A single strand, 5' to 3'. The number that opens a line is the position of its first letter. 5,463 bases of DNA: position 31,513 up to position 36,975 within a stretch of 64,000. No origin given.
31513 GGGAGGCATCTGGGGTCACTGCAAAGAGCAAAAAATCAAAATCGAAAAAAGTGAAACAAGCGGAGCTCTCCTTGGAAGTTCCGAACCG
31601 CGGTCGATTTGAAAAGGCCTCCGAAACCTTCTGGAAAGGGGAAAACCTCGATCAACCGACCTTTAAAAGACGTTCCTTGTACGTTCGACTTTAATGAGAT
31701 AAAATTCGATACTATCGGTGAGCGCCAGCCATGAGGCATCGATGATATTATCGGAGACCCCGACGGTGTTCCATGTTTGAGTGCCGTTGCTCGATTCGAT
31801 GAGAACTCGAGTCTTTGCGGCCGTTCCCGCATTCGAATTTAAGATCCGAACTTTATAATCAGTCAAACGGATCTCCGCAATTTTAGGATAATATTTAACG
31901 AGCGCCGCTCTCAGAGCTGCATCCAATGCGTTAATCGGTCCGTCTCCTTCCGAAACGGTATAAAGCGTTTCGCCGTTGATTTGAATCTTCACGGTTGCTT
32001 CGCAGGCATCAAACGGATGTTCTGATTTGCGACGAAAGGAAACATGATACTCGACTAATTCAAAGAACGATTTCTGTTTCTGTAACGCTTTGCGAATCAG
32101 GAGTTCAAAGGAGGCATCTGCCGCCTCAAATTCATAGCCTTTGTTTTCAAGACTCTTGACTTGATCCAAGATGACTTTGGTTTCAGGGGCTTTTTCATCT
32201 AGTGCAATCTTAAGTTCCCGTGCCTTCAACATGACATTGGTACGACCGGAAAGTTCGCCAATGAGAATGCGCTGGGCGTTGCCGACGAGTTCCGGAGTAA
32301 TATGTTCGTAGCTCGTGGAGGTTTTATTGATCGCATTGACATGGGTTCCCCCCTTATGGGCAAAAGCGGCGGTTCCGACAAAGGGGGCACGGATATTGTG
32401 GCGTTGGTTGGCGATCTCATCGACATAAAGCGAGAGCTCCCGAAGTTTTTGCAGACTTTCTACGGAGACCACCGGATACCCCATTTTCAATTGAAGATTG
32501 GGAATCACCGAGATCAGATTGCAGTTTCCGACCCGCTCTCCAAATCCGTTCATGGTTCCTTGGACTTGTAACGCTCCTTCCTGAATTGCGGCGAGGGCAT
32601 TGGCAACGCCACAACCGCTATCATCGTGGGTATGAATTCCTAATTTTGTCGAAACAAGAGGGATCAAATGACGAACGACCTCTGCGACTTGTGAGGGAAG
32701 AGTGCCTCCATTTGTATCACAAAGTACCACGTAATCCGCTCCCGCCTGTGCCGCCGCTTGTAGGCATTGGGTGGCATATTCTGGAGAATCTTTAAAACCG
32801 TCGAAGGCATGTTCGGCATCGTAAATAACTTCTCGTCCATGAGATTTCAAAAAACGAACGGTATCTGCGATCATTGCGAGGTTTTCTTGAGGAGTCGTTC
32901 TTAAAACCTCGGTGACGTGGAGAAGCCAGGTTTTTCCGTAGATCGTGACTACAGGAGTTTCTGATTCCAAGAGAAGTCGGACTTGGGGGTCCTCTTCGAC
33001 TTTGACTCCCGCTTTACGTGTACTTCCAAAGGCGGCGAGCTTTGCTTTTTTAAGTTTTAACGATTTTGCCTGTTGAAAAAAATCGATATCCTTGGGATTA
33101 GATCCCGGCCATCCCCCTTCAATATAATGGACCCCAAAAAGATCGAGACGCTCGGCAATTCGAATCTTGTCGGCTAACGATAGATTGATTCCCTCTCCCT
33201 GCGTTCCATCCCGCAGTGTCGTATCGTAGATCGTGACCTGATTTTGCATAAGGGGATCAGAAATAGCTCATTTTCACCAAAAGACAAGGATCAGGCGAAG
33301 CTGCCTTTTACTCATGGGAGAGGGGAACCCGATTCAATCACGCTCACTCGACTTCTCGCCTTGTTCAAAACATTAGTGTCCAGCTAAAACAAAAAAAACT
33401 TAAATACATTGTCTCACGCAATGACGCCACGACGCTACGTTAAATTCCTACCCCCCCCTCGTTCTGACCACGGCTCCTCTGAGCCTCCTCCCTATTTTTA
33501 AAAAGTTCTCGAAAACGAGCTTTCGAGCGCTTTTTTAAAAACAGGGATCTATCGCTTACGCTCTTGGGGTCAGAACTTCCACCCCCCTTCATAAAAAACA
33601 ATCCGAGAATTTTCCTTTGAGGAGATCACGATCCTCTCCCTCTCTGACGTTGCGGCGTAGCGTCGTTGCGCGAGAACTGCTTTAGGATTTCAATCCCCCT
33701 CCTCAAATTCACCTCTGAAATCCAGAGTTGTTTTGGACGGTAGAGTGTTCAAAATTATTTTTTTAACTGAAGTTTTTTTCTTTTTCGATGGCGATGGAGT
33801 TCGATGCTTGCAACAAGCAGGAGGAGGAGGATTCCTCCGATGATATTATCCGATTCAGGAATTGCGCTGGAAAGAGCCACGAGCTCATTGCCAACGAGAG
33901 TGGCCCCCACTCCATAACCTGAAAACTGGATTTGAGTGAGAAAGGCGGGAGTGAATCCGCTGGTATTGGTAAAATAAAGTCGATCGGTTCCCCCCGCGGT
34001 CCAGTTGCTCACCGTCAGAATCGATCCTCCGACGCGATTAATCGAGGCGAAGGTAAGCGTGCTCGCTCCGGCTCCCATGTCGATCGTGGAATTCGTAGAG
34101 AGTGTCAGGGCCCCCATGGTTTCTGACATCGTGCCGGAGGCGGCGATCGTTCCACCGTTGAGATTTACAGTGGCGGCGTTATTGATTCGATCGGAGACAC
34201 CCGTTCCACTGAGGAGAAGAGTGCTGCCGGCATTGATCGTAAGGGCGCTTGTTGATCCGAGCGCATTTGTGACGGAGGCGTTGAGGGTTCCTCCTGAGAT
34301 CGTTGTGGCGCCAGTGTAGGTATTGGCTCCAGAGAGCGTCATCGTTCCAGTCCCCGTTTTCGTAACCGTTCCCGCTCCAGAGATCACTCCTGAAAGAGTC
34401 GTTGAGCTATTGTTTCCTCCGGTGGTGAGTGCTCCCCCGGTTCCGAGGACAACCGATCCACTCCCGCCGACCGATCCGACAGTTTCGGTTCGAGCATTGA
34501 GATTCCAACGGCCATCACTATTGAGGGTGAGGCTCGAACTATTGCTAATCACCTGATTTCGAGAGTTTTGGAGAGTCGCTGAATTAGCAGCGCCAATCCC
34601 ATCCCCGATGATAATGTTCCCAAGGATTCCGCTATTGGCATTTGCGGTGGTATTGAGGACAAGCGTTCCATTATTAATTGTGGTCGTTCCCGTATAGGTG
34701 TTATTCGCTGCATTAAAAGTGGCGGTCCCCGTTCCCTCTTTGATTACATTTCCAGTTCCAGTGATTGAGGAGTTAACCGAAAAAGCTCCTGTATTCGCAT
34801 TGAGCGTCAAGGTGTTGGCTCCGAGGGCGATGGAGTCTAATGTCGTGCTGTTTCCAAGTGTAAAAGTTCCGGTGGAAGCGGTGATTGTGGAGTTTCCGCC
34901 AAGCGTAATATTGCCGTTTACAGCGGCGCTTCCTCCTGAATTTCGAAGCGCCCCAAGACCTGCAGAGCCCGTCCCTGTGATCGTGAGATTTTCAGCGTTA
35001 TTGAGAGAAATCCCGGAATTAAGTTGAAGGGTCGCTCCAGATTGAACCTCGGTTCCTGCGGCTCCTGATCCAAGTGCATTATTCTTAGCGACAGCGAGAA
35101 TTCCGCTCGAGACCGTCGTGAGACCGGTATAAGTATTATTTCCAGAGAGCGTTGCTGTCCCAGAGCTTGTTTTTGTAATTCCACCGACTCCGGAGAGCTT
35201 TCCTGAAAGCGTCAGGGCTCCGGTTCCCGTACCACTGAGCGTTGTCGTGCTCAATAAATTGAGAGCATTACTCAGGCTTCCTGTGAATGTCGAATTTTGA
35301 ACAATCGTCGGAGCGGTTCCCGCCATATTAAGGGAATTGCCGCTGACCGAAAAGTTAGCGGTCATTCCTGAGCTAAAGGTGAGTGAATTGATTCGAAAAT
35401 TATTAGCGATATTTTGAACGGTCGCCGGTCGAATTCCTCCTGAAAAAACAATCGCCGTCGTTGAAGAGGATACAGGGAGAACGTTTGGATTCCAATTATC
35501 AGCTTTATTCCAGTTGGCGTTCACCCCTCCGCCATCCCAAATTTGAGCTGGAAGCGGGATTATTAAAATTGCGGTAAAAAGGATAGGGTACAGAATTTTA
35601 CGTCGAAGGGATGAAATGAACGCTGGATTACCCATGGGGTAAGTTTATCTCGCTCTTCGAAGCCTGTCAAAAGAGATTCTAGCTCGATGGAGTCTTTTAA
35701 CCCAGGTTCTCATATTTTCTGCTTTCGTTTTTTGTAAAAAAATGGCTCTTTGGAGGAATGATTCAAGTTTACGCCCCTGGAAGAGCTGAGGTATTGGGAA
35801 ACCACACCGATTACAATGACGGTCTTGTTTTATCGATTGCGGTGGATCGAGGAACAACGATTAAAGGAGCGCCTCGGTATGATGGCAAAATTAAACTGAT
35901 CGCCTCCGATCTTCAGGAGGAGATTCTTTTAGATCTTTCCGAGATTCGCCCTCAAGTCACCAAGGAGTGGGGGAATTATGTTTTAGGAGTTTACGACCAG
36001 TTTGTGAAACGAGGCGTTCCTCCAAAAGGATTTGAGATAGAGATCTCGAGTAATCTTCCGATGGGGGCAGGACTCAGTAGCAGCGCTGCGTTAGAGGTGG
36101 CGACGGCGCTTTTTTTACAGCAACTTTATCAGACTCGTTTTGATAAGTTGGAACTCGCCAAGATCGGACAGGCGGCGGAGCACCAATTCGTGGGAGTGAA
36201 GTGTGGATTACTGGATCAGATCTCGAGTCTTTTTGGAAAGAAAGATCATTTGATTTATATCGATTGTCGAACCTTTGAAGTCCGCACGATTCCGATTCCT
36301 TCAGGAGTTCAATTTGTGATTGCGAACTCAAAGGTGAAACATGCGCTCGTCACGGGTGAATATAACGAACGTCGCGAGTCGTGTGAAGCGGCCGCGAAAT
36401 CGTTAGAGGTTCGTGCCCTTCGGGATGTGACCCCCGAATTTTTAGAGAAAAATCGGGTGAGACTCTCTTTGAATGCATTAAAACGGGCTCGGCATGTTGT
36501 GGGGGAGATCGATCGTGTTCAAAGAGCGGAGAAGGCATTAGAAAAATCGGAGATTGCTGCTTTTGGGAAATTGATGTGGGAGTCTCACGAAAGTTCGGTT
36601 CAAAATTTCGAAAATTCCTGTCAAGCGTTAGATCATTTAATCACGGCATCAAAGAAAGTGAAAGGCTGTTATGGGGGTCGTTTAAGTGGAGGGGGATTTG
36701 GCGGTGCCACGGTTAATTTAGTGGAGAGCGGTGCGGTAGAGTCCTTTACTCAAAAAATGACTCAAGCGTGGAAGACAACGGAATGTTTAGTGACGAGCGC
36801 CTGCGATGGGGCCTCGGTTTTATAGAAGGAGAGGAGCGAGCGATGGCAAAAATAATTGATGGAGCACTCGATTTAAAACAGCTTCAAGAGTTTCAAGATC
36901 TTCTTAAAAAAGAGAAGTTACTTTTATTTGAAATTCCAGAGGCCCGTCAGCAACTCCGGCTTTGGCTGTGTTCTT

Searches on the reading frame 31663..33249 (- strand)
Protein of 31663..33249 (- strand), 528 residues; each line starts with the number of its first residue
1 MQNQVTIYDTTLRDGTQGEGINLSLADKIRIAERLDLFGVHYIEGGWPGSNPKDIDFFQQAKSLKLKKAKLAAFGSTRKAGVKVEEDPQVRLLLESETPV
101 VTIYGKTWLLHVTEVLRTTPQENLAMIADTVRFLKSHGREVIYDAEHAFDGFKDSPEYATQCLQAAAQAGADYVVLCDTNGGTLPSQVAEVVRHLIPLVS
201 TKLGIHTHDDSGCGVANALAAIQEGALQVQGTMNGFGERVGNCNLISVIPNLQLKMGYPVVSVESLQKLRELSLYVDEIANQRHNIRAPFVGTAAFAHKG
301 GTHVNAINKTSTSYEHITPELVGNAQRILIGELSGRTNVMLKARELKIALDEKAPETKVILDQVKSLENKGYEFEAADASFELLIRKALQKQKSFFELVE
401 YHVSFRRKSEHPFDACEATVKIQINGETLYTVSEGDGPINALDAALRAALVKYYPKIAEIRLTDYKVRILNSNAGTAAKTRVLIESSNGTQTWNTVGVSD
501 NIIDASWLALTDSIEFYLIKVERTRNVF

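Call 13: search_protein_families(library=pfam, proteins=[window:31663-33249:-])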
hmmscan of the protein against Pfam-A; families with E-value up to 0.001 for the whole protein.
window:31663-33249:- (528 aa): 3 families
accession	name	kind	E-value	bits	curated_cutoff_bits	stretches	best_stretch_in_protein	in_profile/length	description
PF00682.25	HMGL-like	-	9e-48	163.4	29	1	5-272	2-256/260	HMGL-like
PF08502.15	LeuA_dimer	-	6.6e-28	97.7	24.9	1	376-517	2-130/131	LeuA allosteric (dimerisation) domain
PF22617.1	HCS_D2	-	4.3e-14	53.1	27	1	291-370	2-80/82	Homocitrate synthase post-HMGL domain-like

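Call 63: find_homologous_proteins(query=window:31663-33249:-, max_evalue=1e-150)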
Query window:31663-33249:- (528 aa): 7838 proteins with E <= 1e-150 among 8000 candidates; the best 120 are listed.
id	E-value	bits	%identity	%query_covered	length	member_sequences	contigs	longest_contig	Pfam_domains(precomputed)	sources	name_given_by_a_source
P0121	0.0e+0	1088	93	98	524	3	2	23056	PF22617.2,PF00682.26,PF08502.16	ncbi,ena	-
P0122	0.0e+0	1084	92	99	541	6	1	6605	PF22617.2,PF00682.26,PF08502.16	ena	-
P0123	0.0e+0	1038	88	98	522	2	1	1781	PF22617.2,PF00682.26,PF08502.16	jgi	jgi:2-isopropylmalate synthase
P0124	8.0e-288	973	82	98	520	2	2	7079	PF22617.2,PF00682.26,PF08502.16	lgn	-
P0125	4.5e-286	967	82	98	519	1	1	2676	PF22617.2,PF00682.26,PF08502.16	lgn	-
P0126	1.9e-273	926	75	99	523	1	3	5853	PF22617.2,PF00682.26,PF08502.16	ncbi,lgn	-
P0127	3.1e-257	872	72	98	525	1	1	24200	PF22617.2,PF00682.26,PF08502.16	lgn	-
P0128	7.8e-248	841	69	98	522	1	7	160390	PF22617.2,PF00682.26,PF08502.16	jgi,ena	-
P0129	1.5e-247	840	69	98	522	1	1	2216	PF22617.2,PF00682.26,PF08502.16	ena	-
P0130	2.9e-247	839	69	98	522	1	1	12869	PF22617.2,PF00682.26,PF08502.16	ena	-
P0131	4.4e-247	839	69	99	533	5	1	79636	PF22617.2,PF00682.26,PF08502.16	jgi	jgi:2-isopropylmalate synthase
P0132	5.5e-247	838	69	98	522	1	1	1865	PF22617.2,PF00682.26,PF08502.16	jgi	-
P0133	1.3e-246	837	68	98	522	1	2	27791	PF22617.2,PF00682.26,PF08502.16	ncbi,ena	-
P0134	1.3e-246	837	70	99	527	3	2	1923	PF22617.2,PF00682.26,PF08502.16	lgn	-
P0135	3.0e-246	836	70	99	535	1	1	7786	PF22617.2,PF00682.26,PF08502.16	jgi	jgi:2-isopropylmalate synthase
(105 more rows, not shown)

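Call 64: find_encoding_contigs(protein=P0121, flank=10000, max_places=2)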
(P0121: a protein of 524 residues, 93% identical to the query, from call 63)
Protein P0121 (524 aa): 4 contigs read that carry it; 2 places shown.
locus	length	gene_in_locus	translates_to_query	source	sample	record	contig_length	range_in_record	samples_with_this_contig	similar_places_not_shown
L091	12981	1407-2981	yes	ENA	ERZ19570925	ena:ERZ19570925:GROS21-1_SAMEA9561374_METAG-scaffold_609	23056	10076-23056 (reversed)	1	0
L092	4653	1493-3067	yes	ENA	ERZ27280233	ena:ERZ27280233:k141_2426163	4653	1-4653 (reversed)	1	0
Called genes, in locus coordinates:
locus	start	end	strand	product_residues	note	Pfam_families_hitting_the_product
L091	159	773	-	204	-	PF02390:Methyltransf_4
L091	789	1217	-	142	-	PF06803:DUF1232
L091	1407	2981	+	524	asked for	PF00682:HMGL-like, PF22617:HCS_D2, PF08502:LeuA_dimer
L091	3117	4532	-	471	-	PF00091:Tubulin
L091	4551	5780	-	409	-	PF02491:SHS2_FTSA, PF06723:MreB_Mbl (weak), PF14450:FtsA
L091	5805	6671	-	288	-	PF08478:POTRA_1, PF03799:FtsQ_DivIB_C (weak)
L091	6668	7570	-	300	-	PF01820:Dala_Dala_lig_N, PF02655:ATP-grasp_3, PF07478:Dala_Dala_lig_C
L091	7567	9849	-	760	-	PF01225:Mur_ligase, PF08245:Mur_ligase_M, PF02875:Mur_ligase_C, PF01565:FAD_binding_4, PF02873:MurB_C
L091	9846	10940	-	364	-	PF03033:Glyco_transf_28, PF04101:Glyco_tran_28_C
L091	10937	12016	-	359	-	PF01098:FTSW_RODA_SPOVE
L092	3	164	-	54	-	?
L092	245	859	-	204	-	PF02390:Methyltransf_4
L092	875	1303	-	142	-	PF06803:DUF1232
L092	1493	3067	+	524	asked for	PF00682:HMGL-like, PF22617:HCS_D2, PF08502:LeuA_dimer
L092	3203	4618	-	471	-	PF00091:Tubulin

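Call 65: find_encoding_contigs(protein=P0122, flank=10000, max_places=2)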
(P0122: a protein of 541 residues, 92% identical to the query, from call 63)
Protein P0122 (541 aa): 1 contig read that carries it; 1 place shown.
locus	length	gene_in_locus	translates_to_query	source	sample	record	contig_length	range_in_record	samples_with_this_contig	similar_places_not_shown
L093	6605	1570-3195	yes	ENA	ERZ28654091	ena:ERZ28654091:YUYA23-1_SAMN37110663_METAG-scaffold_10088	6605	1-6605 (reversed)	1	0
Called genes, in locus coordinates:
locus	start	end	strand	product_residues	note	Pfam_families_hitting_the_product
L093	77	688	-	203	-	PF24675:NpmA (weak), PF02390:Methyltransf_4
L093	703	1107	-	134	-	PF06803:DUF1232 (weak)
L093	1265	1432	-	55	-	-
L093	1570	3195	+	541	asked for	PF00682:HMGL-like, PF22617:HCS_D2, PF08502:LeuA_dimer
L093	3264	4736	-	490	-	PF13231:PMT_2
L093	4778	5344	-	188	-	PF03692:CxxCxxCC (weak)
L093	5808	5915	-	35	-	-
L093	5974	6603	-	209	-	?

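Call 66: find_encoding_contigs(protein=P0124, flank=10000, max_places=2)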
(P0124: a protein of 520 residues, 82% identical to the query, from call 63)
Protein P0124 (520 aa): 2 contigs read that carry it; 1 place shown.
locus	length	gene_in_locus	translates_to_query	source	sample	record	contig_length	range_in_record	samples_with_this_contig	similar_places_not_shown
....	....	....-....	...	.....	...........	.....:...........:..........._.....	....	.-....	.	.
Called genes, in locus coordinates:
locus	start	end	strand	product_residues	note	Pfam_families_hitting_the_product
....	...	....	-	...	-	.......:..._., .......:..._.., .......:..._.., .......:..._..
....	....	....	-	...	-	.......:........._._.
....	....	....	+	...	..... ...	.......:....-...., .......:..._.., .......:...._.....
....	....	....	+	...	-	-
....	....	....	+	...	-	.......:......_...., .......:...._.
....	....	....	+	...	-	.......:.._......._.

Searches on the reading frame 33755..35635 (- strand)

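Call 13: search_protein_families(library=pfam, proteins=[window:33755-35635:-])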
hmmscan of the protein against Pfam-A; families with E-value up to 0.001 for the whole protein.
window:33755-35635:- (626 aa): 2 families
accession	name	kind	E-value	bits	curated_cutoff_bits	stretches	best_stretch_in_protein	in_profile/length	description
PF12951.13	PATR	-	8e-23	80.6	27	3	424-452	1-29/30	Passenger-associated-transport-repeat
PF18692.7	DUF5640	-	0.0002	21.6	28.5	0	426-458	21-52/85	Family of unknown function (DUF5640)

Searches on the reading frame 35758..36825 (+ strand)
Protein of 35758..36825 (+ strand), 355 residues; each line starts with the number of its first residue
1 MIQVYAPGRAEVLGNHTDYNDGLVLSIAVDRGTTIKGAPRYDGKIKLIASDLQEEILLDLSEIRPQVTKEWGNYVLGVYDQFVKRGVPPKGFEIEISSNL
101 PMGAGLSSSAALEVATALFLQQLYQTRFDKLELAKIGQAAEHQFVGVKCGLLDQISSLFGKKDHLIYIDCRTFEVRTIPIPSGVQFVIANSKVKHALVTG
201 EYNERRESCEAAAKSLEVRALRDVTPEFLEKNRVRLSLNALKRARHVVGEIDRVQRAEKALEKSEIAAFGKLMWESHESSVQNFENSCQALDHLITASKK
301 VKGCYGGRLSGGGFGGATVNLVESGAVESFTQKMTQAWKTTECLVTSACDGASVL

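Call 74: search_protein_families(library=pfam, proteins=[window:35758-36825:+], max_evalue=0.00001)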
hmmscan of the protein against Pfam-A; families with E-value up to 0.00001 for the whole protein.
window:35758-36825:+ (355 aa): 3 families
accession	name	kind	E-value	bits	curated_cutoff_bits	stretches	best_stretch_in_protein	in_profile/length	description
PF00288.32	GHMP_kinases_N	-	1.6e-23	83.1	22.3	1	73-161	1-87/87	GHMP kinases N terminal domain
PF10509.15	GalKase_gal_bdg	-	4.5e-12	45.8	23.1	1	4-35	14-45/49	Galactokinase galactose-binding signature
PF08544.19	GHMP_kinases_C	-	3.5e-06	27.8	21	1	258-339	2-84/85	GHMP kinases C terminal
